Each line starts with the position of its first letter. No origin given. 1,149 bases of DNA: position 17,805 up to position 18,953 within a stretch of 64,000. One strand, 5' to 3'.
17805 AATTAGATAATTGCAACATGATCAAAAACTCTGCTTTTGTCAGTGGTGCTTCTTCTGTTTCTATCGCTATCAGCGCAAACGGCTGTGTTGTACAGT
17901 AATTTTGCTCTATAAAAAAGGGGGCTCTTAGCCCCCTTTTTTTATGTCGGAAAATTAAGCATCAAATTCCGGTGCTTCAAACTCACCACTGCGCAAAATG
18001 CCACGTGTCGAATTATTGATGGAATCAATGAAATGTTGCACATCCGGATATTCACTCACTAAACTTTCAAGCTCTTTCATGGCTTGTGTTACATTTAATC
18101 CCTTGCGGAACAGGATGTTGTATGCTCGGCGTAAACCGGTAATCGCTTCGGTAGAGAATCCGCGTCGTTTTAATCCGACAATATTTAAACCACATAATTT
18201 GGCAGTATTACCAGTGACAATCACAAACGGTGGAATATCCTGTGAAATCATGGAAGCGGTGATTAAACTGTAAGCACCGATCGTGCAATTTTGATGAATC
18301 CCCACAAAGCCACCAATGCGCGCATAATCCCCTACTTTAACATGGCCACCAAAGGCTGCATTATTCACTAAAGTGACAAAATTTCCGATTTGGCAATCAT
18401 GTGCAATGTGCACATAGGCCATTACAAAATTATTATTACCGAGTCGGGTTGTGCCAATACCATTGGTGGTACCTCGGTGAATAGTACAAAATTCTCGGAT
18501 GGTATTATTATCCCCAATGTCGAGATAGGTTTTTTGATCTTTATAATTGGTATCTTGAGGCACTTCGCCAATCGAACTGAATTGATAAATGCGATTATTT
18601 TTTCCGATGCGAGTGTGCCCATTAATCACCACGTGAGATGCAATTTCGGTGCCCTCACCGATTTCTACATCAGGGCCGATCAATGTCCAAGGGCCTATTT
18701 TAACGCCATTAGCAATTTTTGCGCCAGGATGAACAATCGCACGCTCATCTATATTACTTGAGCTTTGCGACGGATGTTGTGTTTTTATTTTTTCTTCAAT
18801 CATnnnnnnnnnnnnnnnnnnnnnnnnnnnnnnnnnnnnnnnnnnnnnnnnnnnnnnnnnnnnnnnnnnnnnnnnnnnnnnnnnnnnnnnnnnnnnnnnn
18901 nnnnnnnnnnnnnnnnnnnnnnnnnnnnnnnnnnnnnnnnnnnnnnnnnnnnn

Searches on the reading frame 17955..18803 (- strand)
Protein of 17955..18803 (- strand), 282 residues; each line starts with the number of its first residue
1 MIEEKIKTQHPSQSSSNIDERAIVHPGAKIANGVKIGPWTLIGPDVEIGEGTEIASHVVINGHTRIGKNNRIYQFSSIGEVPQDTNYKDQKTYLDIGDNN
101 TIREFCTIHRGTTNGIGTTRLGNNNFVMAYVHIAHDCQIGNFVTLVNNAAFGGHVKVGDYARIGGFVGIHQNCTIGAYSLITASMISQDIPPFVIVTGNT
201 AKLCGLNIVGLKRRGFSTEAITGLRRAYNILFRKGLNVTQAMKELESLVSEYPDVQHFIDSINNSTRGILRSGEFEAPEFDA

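Call 4: search_protein_families(library=ncbifam, proteins=[window:17955-18803:-], max_evalue=0.01)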
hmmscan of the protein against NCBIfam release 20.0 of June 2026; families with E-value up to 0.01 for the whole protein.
window:17955-18803:- (282 aa): 40 families (the best 25 are shown)
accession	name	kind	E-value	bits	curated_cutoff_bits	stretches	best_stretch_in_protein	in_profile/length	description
NF003657.0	PRK05289.1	equivalog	2.9e-107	357.7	226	1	14-271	2-260/264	acyl-ACP--UDP-N-acetylglucosamine O-acyltransferase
TIGR01852.1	lipid_A_lpxA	equivalog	9.7e-98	326.5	231.05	1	18-269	1-253/254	acyl-ACP--UDP-N-acetylglucosamine O-acyltransferase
NF002060.0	PRK00892.1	subfamily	1.1e-24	87.2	207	2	9-79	95-165/345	UDP-3-O-(3-hydroxymyristoyl)glucosamine N-acyltransferase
TIGR01853.1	lipid_A_lpxD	equivalog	6e-22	78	242.5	1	7-195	102-296/325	UDP-3-O-(3-hydroxymyristoyl)glucosamine N-acyltransferase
TIGR03570.1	NeuD_NnaD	subfamily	6.5e-22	78.1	160.8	2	96-202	102-202/202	NeuD/PglB/VioB family sugar acetyltransferase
NF010940.0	PRK14360.1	equivalog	1.8e-10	40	602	2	103-188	271-353/452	bifunctional UDP-N-acetylglucosamine diphosphorylase/glucosamine-1-phosphate N-acetyltransferase GlmU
NF010934.1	PRK14354.1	equivalog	8.2e-09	34.5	450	1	31-179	246-378/447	bifunctional UDP-N-acetylglucosamine diphosphorylase/glucosamine-1-phosphate N-acetyltransferase GlmU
TIGR01173.1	glmU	equivalog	1e-08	34.5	366.85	2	40-181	257-381/452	bifunctional UDP-N-acetylglucosamine diphosphorylase/glucosamine-1-phosphate N-acetyltransferase GlmU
NF010937.0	PRK14357.1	equivalog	5.8e-07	28.7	658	0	30-81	238-291/448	bifunctional UDP-N-acetylglucosamine diphosphorylase/glucosamine-1-phosphate N-acetyltransferase GlmU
NF007240.0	PRK09677.1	equivalog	1.2e-06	28.2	243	0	45-127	85-163/192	putative lipopolysaccharide biosynthesis O-acetyl transferase WbbJ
NF000101.1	stregram_VatA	exception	1.5e-06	28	450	1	86-203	50-168/219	streptogramin A O-acetyltransferase Vat(A)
NF000311.1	Vat_ABCDEFH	equivalog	2.2e-06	27.4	300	1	85-204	41-161/201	Vat family streptogramin A O-acetyltransferase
TIGR03991.1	alt_bact_glmU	hypoth_equivalog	2.6e-06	27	225.3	1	19-81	178-243/394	UDP-N-acetylglucosamine diphosphorylase/glucosamine-1-phosphate N-acetyltransferase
NF007499.0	PRK10092.1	equivalog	4.5e-06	26.6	314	1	118-203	93-179/183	maltose O-acetyltransferase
NF010933.0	PRK14353.1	equivalog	8e-06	24.7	505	0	131-177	263-308/453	bifunctional UDP-N-acetylglucosamine diphosphorylase/glucosamine-1-phosphate N-acetyltransferase GlmU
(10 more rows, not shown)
